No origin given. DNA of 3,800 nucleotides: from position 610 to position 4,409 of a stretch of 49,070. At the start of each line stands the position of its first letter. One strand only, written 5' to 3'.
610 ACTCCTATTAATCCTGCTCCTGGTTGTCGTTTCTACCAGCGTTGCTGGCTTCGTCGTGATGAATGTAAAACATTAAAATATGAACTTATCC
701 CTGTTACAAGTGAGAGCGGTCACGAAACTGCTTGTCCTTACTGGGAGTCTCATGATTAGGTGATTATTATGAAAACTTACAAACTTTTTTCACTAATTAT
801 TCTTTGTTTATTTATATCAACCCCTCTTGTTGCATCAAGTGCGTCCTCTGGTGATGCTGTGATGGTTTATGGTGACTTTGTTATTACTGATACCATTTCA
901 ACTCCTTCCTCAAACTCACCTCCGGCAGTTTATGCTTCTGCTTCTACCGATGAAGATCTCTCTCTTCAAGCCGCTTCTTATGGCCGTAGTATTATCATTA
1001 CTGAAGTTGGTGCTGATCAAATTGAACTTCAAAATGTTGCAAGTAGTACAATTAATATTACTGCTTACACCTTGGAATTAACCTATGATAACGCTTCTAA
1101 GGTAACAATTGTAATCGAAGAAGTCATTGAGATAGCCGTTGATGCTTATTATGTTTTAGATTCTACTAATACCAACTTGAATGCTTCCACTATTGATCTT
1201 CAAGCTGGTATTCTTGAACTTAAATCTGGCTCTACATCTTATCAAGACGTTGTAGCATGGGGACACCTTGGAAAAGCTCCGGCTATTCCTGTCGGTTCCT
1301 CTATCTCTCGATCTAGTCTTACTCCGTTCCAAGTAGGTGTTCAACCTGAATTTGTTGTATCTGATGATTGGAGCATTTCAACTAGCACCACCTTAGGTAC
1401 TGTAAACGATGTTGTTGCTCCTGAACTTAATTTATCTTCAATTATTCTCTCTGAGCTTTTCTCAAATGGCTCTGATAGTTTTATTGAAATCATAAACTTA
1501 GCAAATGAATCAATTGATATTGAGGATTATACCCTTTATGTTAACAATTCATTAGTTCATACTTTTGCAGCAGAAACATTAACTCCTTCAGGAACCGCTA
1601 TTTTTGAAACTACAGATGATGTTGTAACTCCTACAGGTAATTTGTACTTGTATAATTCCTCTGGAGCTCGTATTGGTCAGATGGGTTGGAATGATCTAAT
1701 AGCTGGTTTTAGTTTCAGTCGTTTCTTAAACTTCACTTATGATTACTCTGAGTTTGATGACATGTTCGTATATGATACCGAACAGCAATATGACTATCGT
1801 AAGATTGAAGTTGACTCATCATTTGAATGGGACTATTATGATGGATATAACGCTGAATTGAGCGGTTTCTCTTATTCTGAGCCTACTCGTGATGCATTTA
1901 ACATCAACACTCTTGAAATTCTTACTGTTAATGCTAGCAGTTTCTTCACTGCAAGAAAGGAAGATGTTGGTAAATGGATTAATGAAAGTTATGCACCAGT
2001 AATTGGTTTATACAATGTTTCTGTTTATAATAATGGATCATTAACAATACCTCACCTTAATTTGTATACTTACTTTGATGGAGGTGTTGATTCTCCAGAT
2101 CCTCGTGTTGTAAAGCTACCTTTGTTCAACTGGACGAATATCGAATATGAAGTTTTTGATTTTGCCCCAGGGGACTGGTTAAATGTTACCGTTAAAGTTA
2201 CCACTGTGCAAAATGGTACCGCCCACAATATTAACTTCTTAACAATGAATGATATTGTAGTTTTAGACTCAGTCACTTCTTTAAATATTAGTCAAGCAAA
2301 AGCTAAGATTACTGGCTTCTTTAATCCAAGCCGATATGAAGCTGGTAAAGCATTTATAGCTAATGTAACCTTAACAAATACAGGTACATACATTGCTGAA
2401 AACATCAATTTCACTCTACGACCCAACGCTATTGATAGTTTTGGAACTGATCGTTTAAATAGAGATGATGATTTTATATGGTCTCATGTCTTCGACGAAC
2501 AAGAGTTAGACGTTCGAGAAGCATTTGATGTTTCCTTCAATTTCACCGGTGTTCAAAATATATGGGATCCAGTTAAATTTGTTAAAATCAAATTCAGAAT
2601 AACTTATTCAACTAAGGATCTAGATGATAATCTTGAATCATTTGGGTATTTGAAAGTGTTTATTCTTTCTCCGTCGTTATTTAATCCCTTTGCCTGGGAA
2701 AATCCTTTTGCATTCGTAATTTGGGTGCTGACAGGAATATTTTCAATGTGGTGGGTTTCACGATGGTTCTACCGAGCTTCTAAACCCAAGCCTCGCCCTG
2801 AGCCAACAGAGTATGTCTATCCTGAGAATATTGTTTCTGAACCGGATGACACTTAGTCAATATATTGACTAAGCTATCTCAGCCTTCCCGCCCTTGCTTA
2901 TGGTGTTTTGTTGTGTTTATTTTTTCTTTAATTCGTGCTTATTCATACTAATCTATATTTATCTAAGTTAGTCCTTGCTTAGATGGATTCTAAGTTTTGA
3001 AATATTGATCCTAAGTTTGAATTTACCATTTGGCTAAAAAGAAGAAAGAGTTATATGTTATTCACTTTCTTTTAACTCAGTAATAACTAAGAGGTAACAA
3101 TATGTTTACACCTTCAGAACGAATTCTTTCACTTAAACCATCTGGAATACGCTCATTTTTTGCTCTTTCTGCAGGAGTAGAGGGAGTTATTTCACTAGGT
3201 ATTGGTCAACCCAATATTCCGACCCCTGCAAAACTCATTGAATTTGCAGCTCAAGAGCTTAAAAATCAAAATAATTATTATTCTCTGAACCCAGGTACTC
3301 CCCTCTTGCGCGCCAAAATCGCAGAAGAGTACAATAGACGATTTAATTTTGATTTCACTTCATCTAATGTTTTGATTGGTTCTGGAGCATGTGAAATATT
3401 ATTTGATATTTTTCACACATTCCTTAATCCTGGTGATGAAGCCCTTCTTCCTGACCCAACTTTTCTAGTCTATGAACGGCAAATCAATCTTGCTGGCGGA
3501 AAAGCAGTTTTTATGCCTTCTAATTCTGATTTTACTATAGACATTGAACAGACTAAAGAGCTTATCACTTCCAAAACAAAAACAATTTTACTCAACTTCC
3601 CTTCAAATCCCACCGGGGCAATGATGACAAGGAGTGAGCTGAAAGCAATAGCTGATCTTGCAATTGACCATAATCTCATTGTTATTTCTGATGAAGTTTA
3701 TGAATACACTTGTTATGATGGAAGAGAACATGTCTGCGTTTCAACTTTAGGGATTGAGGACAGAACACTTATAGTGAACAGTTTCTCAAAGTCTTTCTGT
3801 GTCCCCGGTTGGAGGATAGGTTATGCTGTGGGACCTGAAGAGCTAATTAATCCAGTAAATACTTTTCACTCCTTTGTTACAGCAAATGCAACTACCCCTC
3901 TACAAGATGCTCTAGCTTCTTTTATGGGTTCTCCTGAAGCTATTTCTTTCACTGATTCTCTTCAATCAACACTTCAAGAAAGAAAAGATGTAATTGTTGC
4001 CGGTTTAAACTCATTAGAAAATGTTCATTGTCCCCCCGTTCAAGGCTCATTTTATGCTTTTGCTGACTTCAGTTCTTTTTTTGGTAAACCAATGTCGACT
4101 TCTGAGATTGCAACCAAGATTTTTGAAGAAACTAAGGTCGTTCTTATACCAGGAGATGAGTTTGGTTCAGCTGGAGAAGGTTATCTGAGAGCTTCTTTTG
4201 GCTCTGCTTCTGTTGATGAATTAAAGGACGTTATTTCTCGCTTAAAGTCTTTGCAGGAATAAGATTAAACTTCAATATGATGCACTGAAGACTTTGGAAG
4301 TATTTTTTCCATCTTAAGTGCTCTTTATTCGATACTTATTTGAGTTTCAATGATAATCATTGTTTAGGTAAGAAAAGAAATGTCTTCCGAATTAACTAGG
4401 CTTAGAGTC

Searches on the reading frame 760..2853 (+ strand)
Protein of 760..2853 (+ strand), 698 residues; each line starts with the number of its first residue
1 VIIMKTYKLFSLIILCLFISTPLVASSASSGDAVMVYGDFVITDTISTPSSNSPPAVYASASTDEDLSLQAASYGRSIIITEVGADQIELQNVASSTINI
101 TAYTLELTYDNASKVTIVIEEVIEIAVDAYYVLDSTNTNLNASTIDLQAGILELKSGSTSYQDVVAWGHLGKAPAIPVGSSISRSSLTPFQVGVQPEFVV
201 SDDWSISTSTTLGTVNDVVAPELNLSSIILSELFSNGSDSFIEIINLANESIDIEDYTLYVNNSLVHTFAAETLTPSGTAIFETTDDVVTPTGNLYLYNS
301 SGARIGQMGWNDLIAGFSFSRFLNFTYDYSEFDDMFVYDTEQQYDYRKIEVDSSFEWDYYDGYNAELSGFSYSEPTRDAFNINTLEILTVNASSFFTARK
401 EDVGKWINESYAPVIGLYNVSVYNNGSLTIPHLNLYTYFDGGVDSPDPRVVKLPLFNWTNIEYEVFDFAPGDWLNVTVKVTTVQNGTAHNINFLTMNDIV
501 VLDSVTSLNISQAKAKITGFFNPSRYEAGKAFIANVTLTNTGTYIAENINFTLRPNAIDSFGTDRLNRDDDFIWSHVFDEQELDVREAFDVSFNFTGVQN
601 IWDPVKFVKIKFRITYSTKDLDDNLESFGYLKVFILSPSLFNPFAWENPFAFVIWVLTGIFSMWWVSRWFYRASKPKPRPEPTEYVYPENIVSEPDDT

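Call 74: search_protein_families(library=pfam, proteins=[window:760-2853:+], max_evalue=0.00001)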
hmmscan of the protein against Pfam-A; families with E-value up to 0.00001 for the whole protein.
window:760-2853:+ (698 aa): 1 family
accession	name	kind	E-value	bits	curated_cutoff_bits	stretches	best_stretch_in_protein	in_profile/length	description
PF00932.25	LTD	-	3.6e-09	37.4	34.3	0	226-311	6-108/109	Lamin Tail Domain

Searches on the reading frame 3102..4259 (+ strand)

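Call 74: search_protein_families(library=pfam, proteins=[window:3102-4259:+], max_evalue=0.00001)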
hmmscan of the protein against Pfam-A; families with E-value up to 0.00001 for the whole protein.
window:3102-4259:+ (386 aa): 2 families
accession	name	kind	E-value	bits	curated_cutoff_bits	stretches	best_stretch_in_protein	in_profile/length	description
PF00155.27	Aminotran_1_2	-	3.6e-64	217.7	19.7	1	28-381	2-361/361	Aminotransferase class I and II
PF01041.23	DegT_DnrJ_EryC1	-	4.4e-08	33.2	19.8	1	96-197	51-145/360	DegT/DnrJ/EryC1/StrS aminotransferase family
